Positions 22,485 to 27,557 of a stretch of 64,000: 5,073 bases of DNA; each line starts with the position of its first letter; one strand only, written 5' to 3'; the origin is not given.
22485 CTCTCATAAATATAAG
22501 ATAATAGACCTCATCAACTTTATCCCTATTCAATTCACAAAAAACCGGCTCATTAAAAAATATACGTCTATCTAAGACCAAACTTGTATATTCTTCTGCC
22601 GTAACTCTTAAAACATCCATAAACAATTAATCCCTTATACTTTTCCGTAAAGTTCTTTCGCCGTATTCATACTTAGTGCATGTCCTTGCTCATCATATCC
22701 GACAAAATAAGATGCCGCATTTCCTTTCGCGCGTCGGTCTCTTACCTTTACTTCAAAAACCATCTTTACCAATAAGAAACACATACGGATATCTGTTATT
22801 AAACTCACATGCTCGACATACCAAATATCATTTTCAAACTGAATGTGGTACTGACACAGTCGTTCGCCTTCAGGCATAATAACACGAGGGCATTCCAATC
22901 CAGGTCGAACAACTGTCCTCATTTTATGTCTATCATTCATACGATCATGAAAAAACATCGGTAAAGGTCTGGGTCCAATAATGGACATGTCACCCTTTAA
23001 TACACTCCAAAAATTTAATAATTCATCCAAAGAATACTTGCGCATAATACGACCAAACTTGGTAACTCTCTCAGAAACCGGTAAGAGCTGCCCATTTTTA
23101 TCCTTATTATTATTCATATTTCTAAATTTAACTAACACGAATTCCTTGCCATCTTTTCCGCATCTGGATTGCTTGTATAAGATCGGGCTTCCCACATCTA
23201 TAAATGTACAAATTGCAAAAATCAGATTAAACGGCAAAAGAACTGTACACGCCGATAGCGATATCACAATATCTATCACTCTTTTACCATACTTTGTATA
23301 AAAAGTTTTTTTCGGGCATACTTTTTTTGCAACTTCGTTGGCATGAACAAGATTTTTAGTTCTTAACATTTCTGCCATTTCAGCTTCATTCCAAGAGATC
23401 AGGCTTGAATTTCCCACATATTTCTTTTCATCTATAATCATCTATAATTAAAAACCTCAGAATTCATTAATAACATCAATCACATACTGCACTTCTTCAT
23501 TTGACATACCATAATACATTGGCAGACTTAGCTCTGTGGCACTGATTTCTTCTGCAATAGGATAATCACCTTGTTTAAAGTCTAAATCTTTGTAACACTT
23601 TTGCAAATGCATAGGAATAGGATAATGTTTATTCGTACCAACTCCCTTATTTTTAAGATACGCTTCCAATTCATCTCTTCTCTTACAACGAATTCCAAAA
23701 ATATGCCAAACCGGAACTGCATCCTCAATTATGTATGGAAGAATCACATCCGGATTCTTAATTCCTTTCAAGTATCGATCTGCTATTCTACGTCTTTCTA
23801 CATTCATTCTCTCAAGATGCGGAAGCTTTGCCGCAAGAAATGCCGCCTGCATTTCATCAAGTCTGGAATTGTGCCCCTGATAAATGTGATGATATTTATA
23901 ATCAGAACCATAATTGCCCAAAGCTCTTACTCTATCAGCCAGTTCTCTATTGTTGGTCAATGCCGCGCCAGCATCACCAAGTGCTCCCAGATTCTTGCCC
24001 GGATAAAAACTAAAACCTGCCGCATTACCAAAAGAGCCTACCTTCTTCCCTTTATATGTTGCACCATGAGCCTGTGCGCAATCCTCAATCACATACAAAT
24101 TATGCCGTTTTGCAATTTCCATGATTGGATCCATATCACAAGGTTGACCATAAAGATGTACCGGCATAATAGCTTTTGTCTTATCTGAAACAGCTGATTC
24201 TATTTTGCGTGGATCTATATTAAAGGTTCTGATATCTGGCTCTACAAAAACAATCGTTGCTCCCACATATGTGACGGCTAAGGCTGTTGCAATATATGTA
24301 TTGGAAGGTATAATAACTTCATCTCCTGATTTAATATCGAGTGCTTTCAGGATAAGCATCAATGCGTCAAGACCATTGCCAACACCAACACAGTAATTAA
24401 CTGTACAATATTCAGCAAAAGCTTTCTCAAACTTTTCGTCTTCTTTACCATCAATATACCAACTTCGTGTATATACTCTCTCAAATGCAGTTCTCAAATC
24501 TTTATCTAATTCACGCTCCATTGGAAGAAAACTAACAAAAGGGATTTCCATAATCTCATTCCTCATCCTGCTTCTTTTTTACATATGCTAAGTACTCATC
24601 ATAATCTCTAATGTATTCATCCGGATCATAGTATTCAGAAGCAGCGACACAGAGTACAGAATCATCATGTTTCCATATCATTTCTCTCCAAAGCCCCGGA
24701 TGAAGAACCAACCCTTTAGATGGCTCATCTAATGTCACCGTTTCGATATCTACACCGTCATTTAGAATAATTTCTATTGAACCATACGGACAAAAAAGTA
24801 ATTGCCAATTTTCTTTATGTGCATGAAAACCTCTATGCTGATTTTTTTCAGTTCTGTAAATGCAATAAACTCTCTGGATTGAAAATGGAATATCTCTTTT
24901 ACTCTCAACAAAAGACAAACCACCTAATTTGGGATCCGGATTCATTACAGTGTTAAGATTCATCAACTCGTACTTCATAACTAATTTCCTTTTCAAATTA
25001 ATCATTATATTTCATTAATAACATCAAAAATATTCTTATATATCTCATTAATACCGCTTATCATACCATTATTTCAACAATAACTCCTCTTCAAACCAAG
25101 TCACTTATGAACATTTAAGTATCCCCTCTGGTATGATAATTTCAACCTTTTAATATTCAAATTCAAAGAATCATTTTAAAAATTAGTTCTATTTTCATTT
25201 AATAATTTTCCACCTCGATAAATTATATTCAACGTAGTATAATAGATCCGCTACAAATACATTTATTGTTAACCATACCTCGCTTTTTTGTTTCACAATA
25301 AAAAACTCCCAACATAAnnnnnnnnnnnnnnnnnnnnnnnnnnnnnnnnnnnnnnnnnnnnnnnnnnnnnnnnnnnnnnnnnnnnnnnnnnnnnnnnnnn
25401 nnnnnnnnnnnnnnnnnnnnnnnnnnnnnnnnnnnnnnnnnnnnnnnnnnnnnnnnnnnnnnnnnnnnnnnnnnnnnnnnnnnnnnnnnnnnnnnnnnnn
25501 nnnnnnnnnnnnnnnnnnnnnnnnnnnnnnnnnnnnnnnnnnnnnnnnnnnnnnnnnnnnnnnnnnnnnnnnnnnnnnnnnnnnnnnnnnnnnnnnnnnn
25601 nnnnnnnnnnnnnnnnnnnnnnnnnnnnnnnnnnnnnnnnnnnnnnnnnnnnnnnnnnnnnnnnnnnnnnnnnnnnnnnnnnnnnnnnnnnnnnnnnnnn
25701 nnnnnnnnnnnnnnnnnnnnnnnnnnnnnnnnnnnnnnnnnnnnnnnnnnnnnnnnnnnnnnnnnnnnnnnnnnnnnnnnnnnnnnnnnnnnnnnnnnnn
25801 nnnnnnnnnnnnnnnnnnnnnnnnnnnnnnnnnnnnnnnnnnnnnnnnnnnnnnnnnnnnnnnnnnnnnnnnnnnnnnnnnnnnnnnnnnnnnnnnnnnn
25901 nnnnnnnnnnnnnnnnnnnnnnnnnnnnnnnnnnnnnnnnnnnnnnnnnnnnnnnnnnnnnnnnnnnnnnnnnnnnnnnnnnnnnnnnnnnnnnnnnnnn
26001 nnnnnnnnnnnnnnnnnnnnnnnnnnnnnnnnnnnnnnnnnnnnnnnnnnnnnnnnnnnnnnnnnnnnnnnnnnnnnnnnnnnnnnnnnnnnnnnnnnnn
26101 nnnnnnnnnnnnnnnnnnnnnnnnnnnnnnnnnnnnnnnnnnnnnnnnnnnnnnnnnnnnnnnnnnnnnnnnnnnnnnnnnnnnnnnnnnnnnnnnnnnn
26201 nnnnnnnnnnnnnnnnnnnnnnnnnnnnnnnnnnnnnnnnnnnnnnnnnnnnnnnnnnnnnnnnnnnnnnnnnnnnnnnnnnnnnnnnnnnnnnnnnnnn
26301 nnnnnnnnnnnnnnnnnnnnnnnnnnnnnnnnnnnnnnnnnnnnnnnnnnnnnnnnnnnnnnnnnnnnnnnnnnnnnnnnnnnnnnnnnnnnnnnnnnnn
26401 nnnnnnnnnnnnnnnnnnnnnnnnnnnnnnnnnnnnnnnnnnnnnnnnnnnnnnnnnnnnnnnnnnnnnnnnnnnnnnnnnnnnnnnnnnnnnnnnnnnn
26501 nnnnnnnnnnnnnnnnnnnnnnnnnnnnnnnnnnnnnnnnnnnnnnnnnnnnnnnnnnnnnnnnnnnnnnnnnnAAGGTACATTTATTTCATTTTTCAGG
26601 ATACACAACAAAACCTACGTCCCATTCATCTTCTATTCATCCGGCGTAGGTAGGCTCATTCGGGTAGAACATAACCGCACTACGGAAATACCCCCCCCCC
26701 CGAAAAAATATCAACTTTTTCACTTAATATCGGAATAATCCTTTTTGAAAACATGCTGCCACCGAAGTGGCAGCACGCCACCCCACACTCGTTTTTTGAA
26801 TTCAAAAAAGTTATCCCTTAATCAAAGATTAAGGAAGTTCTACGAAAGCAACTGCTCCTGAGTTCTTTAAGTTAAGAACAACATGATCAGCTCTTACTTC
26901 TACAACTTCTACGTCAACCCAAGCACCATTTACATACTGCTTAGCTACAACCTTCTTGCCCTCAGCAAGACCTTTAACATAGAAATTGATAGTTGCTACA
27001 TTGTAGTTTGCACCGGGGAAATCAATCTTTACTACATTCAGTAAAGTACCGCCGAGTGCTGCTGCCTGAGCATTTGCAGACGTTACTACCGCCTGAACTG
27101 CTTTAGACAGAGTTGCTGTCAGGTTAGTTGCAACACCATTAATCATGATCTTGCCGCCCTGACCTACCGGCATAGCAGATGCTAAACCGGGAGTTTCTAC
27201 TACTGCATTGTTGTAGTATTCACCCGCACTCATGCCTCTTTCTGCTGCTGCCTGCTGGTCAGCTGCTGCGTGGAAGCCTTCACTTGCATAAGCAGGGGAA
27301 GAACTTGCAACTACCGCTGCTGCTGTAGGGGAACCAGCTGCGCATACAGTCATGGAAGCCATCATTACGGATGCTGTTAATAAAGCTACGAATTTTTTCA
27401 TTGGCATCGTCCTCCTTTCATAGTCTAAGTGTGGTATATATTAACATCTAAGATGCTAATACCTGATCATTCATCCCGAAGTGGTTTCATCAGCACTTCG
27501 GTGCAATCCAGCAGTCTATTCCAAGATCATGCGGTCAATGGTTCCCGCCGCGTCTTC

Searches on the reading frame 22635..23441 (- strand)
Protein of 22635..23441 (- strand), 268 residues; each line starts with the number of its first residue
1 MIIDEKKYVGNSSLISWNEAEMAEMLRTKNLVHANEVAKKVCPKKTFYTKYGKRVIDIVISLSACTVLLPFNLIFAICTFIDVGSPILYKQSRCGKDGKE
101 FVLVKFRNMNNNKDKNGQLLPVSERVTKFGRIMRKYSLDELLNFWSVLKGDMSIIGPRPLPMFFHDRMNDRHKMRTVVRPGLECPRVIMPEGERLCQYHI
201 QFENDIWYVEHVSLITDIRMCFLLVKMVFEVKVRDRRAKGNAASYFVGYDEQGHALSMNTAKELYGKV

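Call 7: search_protein_families(library=pfam, proteins=[window:22635-23441:-], max_evalue=0.01)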
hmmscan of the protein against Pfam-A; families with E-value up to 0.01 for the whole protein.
window:22635-23441:- (268 aa): 1 family
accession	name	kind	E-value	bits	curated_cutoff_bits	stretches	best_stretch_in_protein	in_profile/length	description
PF02397.22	Bac_transf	-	1.9e-47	161.5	27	1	53-229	1-178/179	Bacterial sugar transferase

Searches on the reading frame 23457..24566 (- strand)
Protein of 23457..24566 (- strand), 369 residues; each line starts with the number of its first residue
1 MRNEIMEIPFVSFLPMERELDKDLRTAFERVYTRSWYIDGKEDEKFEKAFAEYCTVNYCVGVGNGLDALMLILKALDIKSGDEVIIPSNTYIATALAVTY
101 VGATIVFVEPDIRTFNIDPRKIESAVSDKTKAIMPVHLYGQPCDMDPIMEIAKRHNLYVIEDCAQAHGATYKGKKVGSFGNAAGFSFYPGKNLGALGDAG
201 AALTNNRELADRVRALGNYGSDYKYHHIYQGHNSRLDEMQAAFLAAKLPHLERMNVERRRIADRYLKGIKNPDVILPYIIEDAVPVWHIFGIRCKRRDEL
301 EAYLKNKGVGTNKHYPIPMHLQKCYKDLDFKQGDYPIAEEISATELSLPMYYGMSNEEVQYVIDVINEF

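Call 7: search_protein_families(library=pfam, proteins=[window:23457-24566:-], max_evalue=0.01)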
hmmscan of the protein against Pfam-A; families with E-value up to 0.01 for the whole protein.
window:23457-24566:- (369 aa): 4 families
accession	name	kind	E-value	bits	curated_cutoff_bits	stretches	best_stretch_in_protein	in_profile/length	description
PF01041.23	DegT_DnrJ_EryC1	-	7.9e-118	394.2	19.8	1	20-366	3-359/360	DegT/DnrJ/EryC1/StrS aminotransferase family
PF00155.27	Aminotran_1_2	-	1e-06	28.7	19.7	1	34-170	35-193/361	Aminotransferase class I and II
PF01053.26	Cys_Met_Meta_PP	-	2.4e-05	23.5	27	1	42-169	53-180/381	Cys/Met metabolism PLP-dependent enzyme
PF00266.25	Aminotran_5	-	0.00092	18.7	21.5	1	64-168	72-181/371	Aminotransferase class-V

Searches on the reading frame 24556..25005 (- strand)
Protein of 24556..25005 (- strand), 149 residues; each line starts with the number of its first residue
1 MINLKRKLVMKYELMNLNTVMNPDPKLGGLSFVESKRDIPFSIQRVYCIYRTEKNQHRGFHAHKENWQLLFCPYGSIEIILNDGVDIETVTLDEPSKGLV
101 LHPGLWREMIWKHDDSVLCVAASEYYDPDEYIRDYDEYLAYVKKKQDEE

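Call 7: search_protein_families(library=pfam, proteins=[window:24556-25005:-], max_evalue=0.01)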
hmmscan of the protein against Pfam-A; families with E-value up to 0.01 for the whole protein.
window:24556-25005:- (149 aa): 1 family
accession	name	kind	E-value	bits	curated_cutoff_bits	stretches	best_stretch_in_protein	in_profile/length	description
PF05523.17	FdtA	-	1.8e-40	138.2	23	1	11-143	2-131/131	WxcM-like, C-terminal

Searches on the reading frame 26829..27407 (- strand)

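Call 38: search_protein_families(library=pfam, proteins=[window:26829-27407:-], max_evalue=1)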
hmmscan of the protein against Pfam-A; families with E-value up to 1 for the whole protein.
window:26829-27407:- (192 aa): 1 family
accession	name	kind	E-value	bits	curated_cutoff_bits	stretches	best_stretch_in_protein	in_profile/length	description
PF00829.26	Ribosomal_L21p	-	0.28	11.9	27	1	105-181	2-74/99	Ribosomal prokaryotic L21 protein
